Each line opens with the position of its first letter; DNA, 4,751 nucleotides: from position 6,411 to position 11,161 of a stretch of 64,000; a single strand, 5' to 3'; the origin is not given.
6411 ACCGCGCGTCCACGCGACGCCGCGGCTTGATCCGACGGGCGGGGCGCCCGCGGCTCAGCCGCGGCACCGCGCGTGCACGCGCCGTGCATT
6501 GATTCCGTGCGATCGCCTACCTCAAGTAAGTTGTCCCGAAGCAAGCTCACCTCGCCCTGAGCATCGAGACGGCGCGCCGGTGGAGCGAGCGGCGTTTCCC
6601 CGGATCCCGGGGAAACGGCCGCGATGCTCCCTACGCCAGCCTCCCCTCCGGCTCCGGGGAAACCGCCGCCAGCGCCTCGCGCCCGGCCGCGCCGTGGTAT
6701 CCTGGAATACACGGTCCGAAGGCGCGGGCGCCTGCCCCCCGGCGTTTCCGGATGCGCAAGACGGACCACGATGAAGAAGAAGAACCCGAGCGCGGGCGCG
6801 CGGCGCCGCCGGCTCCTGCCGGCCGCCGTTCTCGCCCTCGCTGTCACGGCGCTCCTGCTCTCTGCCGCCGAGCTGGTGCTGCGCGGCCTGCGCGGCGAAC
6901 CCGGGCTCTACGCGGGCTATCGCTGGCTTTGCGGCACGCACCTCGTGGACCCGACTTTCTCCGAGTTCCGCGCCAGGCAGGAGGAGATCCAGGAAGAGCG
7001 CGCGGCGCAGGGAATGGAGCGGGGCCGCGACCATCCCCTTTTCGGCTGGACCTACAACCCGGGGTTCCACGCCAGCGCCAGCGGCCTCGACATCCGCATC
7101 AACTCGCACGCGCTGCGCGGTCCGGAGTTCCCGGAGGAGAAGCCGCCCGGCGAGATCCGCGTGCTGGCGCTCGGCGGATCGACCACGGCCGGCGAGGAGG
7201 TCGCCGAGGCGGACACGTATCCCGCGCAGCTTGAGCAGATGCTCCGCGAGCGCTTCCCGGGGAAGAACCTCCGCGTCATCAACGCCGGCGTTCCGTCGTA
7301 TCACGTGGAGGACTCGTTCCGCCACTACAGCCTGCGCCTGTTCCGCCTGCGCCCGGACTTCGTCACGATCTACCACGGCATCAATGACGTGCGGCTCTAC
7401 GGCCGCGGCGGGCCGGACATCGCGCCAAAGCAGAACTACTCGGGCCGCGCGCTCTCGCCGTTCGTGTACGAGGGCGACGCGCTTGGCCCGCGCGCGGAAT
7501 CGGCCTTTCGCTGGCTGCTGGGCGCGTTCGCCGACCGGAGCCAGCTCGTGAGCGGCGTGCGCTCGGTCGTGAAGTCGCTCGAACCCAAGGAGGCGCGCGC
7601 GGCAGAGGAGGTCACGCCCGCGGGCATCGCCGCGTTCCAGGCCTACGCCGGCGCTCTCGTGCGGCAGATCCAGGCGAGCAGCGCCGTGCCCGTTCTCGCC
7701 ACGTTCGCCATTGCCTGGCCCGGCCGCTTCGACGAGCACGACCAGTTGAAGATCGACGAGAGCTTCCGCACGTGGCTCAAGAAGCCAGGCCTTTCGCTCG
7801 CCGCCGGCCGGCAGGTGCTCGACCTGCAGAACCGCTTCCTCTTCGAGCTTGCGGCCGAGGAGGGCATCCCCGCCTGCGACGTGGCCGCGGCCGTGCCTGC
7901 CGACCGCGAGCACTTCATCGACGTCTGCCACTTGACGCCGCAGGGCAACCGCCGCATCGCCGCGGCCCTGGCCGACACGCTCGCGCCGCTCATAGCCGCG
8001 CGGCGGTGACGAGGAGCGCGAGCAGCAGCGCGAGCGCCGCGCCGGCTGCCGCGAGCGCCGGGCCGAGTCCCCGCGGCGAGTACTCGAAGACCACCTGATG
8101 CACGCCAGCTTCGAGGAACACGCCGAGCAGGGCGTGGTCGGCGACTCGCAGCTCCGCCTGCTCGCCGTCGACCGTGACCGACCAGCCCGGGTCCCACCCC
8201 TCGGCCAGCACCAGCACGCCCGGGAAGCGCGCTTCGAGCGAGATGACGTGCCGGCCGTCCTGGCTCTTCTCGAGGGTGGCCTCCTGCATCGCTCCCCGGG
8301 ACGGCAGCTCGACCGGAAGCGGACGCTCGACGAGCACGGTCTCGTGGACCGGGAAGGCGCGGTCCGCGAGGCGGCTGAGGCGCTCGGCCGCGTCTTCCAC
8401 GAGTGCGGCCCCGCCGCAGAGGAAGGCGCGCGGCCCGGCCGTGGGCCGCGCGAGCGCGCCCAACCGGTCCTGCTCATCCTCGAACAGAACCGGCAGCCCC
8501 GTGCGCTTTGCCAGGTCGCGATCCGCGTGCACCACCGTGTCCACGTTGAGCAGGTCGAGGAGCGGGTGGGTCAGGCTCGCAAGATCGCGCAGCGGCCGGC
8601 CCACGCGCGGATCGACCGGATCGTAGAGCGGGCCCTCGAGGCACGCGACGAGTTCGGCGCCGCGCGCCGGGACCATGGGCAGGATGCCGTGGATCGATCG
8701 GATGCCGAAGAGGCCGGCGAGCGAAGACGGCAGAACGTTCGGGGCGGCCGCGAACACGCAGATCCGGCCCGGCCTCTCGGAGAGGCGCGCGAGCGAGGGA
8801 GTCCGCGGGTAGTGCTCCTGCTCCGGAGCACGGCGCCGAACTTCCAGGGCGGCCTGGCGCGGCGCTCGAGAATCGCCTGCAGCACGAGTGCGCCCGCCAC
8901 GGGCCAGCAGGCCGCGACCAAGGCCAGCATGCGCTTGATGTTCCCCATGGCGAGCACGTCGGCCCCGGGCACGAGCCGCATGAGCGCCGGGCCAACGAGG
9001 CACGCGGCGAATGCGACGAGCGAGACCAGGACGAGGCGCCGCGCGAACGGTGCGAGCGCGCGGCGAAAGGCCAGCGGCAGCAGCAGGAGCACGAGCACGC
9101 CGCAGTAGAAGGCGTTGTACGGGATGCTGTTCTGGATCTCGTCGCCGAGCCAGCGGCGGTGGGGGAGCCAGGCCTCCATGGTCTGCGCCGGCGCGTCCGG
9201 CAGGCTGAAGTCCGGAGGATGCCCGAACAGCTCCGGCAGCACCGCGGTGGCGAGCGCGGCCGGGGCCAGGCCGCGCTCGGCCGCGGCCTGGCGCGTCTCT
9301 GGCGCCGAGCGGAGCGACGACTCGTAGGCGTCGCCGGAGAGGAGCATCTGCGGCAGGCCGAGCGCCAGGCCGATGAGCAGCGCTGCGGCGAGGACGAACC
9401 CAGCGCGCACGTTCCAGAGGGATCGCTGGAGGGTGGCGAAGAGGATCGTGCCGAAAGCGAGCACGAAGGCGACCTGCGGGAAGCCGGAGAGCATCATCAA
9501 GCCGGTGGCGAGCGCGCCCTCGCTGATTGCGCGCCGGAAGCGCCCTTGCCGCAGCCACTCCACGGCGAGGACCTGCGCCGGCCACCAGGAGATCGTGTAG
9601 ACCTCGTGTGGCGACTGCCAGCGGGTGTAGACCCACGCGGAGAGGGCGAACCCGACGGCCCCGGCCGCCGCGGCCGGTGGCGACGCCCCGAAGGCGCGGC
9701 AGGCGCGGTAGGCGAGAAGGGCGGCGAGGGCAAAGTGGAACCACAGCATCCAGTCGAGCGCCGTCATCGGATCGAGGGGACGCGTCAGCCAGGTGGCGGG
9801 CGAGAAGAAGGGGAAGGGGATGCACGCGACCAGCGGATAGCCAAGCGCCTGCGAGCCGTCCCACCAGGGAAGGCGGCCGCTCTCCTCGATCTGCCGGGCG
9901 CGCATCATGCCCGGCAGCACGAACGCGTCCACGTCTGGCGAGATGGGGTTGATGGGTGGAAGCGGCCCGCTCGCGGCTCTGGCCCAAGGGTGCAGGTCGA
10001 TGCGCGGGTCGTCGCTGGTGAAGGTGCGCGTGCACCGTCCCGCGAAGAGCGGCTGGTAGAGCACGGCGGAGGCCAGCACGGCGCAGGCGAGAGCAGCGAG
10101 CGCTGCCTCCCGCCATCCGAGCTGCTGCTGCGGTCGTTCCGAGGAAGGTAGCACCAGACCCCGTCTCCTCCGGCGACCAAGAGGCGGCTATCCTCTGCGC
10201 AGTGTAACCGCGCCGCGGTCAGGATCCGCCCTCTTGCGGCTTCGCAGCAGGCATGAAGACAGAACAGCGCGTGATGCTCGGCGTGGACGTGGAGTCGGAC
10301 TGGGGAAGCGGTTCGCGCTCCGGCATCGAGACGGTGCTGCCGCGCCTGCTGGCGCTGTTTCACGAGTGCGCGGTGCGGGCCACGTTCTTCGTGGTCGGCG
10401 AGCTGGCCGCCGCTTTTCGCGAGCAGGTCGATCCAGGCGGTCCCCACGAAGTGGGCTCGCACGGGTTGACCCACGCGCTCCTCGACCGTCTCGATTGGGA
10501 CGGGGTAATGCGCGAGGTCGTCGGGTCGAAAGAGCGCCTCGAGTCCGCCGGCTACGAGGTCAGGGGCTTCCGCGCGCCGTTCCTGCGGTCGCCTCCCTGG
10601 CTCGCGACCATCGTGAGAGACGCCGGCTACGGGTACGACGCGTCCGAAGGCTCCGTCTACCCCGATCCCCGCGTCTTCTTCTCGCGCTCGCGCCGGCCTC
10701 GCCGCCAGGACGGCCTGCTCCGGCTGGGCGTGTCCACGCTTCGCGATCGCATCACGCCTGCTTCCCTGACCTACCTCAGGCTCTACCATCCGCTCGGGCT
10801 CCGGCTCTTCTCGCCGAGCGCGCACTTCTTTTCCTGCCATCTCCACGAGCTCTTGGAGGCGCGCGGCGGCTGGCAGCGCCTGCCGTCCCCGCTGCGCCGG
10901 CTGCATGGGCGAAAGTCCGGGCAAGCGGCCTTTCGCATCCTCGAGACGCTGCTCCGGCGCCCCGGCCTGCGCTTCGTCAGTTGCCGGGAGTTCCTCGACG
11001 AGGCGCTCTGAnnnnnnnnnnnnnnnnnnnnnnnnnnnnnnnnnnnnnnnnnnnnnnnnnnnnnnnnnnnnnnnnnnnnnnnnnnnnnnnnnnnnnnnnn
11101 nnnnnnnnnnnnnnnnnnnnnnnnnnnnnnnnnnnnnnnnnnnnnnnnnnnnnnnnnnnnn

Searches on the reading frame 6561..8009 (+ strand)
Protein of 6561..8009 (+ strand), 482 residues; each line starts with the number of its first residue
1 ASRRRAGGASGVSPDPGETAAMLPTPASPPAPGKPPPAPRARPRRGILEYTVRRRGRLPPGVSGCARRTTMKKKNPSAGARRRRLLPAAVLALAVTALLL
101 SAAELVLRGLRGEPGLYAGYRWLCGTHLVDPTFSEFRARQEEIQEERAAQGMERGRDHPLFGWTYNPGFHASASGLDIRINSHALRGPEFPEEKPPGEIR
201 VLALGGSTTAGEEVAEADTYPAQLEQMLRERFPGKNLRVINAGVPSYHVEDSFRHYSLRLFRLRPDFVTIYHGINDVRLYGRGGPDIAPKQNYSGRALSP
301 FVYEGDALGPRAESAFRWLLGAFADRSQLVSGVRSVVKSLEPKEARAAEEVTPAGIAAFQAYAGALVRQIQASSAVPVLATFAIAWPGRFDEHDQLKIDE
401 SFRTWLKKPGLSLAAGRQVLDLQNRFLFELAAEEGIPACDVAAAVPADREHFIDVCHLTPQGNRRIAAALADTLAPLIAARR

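Call 13: search_protein_families(library=pfam, proteins=[window:6561-8009:+], max_evalue=0.001)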
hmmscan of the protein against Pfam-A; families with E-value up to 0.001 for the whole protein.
window:6561-8009:+ (482 aa): 2 families
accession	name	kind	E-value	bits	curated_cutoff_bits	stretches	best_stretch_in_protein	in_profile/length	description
PF13472.12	Lipase_GDSL_2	-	3.2e-15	57.5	32.9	1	203-465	1-178/178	GDSL-like Lipase/Acylhydrolase family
PF25182.1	NonGDSL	-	9.4e-07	28.8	80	1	197-268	26-98/220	Non-GDSL lipase-like family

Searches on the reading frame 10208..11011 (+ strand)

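Call 56: search_protein_families(library=pfam, proteins=[window:10208-11011:+], max_evalue=0.00001)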
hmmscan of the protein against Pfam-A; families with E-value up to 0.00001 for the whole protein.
window:10208-11011:+ (267 aa): 1 family
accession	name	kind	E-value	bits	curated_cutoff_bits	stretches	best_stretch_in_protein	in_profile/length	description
PF01522.26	Polysacc_deac_1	-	1.5e-11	44.8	23.1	1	40-141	17-121/124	Polysaccharide deacetylase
